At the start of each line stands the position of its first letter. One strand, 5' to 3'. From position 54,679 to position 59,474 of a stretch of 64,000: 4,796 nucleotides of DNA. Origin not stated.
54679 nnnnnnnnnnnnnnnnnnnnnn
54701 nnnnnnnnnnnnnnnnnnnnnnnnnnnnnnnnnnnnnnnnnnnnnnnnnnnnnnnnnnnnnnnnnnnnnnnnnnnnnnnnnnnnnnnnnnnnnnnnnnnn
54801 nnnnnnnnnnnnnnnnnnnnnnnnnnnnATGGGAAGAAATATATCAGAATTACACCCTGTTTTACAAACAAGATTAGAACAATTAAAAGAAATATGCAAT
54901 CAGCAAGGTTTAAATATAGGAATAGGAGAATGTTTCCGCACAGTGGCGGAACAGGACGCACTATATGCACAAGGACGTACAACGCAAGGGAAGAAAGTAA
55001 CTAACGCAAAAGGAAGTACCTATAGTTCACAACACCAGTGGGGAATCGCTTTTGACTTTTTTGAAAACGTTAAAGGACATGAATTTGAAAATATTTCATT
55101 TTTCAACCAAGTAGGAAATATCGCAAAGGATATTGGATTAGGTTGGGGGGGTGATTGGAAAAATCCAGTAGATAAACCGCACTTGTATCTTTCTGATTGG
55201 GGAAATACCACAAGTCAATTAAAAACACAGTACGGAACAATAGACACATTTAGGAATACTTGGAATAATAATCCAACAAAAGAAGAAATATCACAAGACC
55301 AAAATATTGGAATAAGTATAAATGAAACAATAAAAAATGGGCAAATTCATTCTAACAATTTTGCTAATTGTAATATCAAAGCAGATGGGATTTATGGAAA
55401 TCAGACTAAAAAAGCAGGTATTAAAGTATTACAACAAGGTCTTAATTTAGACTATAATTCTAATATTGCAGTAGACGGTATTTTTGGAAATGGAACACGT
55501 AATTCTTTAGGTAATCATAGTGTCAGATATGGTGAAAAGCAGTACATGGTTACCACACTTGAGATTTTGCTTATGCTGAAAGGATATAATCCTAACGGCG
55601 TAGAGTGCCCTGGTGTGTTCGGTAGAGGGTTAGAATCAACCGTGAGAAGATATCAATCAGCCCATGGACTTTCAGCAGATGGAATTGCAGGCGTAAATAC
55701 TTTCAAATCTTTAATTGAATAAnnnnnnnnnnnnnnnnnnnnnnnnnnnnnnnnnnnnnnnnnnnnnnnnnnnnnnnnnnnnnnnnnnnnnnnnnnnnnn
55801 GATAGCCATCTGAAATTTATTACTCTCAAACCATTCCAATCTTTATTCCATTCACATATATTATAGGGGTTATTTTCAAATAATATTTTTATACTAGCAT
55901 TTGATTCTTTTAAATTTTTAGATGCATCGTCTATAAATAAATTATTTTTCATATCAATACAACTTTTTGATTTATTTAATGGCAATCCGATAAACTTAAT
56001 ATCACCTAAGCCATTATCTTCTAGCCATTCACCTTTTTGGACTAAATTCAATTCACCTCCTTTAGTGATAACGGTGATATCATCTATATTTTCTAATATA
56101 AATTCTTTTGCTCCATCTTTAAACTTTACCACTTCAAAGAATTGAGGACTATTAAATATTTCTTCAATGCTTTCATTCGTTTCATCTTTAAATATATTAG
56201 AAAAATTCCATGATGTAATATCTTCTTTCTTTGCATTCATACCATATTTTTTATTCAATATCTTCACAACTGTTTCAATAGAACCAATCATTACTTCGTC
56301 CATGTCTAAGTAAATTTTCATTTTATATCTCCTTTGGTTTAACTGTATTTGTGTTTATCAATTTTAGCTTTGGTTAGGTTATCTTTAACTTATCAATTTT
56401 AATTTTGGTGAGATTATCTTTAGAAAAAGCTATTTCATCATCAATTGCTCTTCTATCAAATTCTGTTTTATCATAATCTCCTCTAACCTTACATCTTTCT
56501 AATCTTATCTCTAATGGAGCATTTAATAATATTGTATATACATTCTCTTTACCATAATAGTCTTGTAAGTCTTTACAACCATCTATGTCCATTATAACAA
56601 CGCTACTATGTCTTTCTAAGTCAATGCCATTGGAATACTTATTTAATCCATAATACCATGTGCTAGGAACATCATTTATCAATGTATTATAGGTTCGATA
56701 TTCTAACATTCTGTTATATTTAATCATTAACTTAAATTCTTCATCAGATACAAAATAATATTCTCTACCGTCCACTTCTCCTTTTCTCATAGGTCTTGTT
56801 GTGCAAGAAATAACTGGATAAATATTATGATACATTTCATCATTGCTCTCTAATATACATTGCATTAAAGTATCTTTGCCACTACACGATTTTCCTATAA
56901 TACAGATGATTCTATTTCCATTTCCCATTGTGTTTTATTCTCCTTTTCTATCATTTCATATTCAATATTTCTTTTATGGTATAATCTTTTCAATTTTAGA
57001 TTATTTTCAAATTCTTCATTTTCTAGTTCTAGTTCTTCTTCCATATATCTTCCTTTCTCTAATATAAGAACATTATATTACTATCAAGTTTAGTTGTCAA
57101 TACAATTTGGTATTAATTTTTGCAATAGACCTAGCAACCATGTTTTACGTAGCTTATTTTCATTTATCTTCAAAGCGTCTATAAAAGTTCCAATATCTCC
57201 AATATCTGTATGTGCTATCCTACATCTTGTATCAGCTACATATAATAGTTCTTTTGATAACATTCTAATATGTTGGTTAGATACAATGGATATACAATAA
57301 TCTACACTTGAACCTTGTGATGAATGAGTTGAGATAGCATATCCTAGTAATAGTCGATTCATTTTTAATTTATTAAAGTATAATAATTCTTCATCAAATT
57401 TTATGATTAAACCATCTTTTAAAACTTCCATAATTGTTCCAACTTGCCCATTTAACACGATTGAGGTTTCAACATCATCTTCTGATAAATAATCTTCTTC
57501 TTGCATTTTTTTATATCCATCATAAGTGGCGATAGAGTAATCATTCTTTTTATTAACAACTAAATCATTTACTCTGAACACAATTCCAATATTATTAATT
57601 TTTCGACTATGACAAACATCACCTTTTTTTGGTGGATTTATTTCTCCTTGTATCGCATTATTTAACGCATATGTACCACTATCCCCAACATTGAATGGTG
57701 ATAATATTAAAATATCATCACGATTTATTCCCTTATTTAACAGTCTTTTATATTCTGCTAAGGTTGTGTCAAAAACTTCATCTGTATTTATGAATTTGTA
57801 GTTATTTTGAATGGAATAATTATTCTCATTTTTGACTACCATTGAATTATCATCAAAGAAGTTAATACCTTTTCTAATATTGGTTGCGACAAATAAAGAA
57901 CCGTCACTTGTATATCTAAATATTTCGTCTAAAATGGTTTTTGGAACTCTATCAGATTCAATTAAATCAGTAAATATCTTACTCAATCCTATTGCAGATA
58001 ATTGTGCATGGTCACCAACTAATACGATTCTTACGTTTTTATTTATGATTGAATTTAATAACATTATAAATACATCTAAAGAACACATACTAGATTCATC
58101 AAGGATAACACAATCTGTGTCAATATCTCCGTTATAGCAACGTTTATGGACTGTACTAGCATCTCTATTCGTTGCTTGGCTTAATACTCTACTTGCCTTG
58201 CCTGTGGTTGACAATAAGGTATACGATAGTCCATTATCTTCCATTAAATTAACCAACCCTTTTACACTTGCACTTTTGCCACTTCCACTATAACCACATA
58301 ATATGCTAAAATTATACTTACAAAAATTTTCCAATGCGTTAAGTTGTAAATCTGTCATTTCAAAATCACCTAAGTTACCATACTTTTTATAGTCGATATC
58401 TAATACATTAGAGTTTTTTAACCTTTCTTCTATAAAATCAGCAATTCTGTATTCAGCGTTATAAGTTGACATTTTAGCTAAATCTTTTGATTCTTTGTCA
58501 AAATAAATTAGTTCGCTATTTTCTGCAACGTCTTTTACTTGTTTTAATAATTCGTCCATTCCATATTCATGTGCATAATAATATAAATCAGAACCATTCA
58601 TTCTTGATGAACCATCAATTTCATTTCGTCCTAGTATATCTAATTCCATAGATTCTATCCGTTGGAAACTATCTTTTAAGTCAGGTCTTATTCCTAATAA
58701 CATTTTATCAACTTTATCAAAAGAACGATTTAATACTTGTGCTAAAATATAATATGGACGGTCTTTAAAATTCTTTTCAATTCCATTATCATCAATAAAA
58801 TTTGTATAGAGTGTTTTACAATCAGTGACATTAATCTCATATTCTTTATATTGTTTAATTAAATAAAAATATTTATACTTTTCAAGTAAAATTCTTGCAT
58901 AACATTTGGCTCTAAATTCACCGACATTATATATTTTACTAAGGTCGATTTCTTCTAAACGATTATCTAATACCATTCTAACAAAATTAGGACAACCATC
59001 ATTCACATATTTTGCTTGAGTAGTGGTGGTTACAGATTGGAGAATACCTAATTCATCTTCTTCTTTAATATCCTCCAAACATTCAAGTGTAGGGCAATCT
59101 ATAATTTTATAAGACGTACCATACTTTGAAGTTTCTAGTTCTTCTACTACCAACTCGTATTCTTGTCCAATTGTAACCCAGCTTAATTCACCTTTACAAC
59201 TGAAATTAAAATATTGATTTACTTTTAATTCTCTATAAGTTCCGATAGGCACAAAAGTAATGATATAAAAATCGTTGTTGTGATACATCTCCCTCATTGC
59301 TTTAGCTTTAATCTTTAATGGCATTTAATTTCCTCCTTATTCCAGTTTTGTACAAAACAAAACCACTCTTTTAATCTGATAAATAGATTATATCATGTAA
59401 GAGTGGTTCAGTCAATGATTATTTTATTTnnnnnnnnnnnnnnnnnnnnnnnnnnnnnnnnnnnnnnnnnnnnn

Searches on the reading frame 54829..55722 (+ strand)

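Call 27: search_protein_families(library=pfam, proteins=[window:54829-55722:+], max_evalue=0.001)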
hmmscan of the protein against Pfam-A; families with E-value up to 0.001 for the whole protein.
window:54829-55722:+ (297 aa): 4 families
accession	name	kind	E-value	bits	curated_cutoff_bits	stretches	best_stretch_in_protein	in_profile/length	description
PF01471.23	PG_binding_1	-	6.7e-17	61.9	23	1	241-295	5-57/57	Putative peptidoglycan binding domain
PF13539.11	Peptidase_M15_4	-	2.5e-12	47.6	25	1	62-120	2-69/70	D-alanyl-D-alanine carboxypeptidase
PF02557.22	VanY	-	7.7e-12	45.6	25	1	7-104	3-106/132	D-alanyl-D-alanine carboxypeptidase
PF09374.15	PG_binding_3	-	1.7e-05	25.3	24.6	0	197-235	2-38/76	Predicted Peptidoglycan domain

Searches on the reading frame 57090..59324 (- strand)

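Call 27: search_protein_families(library=pfam, proteins=[window:57090-59324:-], max_evalue=0.001)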
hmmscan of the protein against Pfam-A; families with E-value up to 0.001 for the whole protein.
window:57090-59324:- (744 aa): 7 families
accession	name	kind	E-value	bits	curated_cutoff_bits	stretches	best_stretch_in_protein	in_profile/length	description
PF13604.12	AAA_30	-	1.7e-27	96.9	27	1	324-486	3-171/191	AAA domain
PF13245.12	AAA_19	-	5.8e-18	65.8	25.1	1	327-446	1-133/134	AAA domain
PF13086.12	AAA_11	-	6.9e-06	26.4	27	1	402-449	213-257/257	AAA domain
PF18335.7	SH3_13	-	1.2e-05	25.4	41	1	554-641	1-63/65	ATP-dependent RecD-like DNA helicase SH3 domain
PF13538.12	UvrD_C_2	-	6.2e-05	23.2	27.4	1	661-701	2-45/52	UvrD-like helicase C-terminal domain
PF01443.25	Viral_helicase1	-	6.3e-05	23.3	21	0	344-445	5-100/228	Viral superfamily 1 RNA helicase core domain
PF22232.2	TraI_hel_assoc_N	-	0.00066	20.7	27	0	348-437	5-99/99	TraI helicase-associated ssDNA bd, N-terminal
